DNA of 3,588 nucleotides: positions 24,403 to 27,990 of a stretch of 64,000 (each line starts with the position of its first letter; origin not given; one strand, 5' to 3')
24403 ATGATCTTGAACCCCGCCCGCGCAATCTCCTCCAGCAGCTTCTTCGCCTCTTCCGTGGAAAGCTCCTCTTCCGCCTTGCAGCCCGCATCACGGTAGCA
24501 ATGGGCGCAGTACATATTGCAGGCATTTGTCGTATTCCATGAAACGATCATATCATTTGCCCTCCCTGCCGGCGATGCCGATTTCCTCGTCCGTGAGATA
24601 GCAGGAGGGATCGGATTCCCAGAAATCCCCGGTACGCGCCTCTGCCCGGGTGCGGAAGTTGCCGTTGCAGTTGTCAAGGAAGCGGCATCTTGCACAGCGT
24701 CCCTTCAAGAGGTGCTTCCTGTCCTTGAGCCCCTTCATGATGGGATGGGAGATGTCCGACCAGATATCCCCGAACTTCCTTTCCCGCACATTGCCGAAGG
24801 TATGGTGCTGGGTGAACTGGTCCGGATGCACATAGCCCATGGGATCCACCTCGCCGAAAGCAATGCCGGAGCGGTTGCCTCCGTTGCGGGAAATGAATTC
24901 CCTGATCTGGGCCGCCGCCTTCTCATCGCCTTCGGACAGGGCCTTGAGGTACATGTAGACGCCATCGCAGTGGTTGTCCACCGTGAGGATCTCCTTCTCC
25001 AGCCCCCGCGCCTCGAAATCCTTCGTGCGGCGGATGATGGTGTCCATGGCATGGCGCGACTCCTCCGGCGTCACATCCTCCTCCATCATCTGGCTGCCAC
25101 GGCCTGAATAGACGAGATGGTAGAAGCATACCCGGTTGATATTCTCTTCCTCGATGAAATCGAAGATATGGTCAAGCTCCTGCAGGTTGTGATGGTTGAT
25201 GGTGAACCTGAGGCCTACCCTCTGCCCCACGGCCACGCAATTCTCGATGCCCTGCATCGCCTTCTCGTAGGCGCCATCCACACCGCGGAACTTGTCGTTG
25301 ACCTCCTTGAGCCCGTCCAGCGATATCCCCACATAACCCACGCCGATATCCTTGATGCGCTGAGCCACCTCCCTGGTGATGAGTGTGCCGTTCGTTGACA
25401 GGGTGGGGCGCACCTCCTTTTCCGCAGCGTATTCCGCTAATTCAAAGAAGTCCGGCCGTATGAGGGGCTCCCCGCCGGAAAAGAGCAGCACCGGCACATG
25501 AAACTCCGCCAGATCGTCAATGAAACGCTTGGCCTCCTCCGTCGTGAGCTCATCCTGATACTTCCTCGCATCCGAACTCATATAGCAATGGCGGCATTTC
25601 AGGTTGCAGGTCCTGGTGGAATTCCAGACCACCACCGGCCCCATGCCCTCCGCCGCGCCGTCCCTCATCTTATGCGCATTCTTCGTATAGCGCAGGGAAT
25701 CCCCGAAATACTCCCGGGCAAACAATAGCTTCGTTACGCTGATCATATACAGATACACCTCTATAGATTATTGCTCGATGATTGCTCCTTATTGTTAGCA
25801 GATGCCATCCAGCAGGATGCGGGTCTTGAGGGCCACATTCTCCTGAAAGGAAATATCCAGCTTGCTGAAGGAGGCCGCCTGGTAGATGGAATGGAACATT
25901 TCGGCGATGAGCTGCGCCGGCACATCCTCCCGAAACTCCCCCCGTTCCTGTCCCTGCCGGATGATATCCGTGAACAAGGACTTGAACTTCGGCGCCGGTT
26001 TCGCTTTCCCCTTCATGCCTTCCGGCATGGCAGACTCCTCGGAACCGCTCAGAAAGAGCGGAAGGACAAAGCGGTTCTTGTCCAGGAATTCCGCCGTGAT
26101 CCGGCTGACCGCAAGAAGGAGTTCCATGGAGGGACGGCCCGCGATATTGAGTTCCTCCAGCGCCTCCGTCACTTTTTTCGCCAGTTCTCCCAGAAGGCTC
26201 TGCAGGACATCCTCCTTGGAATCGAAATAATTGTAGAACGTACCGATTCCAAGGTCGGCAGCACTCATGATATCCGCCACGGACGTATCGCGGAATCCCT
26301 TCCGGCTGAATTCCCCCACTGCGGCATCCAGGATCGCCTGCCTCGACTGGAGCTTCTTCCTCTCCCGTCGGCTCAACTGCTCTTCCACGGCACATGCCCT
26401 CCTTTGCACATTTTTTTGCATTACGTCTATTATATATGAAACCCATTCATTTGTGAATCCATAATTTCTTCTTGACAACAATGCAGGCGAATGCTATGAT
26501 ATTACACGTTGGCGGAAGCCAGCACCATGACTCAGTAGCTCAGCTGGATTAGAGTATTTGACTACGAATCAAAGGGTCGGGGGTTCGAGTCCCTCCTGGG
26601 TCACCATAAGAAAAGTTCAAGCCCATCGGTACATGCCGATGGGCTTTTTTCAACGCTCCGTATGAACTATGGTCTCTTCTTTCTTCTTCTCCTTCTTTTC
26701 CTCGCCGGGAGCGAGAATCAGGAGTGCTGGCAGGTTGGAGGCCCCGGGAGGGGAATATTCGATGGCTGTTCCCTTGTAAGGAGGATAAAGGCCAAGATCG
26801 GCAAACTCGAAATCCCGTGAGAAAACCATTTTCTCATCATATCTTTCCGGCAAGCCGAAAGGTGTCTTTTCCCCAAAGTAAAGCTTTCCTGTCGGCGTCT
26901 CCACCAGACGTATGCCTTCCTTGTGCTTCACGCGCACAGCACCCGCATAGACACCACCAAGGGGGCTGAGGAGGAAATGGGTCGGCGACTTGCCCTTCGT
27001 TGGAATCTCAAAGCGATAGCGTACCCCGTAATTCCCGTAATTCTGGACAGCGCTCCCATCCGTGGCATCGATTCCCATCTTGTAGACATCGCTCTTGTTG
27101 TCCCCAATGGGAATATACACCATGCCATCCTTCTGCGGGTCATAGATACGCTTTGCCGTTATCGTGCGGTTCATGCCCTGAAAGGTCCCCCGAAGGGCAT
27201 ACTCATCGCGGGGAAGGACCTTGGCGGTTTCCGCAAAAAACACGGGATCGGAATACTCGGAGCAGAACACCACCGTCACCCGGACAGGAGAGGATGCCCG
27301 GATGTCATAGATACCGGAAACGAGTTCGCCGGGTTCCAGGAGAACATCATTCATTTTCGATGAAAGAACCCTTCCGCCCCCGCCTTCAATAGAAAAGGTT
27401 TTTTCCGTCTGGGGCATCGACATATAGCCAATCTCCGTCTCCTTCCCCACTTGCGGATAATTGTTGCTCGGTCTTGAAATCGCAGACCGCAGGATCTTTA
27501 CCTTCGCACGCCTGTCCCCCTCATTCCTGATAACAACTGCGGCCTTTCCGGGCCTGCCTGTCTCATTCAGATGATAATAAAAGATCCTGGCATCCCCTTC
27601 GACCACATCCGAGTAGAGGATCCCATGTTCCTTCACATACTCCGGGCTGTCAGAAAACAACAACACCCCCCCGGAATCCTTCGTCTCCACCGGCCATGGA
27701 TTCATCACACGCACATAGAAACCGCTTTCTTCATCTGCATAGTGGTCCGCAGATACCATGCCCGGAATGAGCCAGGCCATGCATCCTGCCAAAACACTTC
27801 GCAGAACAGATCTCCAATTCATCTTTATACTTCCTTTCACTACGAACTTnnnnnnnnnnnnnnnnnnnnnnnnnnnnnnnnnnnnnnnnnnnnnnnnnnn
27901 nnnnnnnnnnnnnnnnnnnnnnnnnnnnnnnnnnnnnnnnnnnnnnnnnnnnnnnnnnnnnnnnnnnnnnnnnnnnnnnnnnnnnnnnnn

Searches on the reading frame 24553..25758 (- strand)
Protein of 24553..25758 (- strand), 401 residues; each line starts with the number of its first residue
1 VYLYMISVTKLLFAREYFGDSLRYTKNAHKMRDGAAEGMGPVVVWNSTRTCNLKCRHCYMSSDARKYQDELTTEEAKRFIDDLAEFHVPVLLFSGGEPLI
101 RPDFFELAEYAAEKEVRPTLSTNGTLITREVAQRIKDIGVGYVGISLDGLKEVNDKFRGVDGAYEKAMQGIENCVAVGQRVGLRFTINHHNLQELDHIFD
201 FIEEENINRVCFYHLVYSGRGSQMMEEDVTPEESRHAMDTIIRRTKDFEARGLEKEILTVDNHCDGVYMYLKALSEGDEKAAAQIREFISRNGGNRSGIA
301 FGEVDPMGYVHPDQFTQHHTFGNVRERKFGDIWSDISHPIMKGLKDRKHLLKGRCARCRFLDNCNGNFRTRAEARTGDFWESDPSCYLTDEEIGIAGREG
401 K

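Call 7: search_protein_families(library=pfam, proteins=[window:24553-25758:-], max_evalue=0.001)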
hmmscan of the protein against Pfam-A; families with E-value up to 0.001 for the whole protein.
window:24553-25758:- (401 aa): 3 families
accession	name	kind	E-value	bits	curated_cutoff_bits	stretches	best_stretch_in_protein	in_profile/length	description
PF04055.27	Radical_SAM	-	2.4e-31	109.6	29.5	1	46-202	2-166/166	Radical SAM superfamily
PF13353.11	Fer4_12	-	2.1e-08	35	22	1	43-133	9-100/137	4Fe-4S single cluster domain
PF13186.11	SPASM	-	0.00096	19.8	21.5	0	304-358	10-66/67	Iron-sulfur cluster-binding domain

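Call 67: search_protein_families(library=padloc, proteins=[window:24553-25758:-], max_evalue=0.001)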
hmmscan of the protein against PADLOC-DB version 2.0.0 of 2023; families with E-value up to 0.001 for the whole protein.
window:24553-25758:- (401 aa): 3 families
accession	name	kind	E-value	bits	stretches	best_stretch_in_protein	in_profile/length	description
PDLC02903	pVip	-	9.6e-21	72.4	1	42-214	1-170/257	Viperins not associated with kinases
PDLC02904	pVip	-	4.2e-18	63.8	1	42-210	4-170/262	Viperins associated with kinases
PDLC02905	pVip-kinase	-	4.9e-05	20.8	1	41-155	182-299/474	Viperin-kinase fusion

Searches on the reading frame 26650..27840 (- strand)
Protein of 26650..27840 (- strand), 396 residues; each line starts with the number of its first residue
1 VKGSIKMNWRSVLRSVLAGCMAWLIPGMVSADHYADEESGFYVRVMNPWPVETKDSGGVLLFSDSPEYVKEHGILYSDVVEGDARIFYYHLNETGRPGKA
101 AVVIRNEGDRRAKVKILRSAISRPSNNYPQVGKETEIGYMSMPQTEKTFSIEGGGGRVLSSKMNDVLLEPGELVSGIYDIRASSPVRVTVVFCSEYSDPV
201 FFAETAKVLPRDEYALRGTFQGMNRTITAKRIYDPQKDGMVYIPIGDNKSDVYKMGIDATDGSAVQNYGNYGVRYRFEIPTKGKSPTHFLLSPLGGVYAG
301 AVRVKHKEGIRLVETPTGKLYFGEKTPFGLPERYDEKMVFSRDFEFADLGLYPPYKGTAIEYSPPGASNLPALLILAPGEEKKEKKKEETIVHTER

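Call 7: search_protein_families(library=pfam, proteins=[window:26650-27840:-], max_evalue=0.001)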
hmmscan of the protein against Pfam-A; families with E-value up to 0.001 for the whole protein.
window:26650-27840:- (396 aa): 1 family
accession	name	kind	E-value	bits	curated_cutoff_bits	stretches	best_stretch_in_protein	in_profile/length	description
PF11850.13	DUF3370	-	9.6e-05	21.8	25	0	261-286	297-322/422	Protein of unknown function (DUF3370)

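Call 8: search_protein_families(library=ncbifam, proteins=[window:26650-27840:-], max_evalue=0.001)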
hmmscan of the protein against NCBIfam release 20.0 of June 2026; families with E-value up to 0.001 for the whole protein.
window:26650-27840:- (396 aa): 0 families

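Call 67: search_protein_families(library=padloc, proteins=[window:26650-27840:-], max_evalue=0.001)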
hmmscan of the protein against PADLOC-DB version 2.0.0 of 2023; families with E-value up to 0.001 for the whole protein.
window:26650-27840:- (396 aa): 0 families
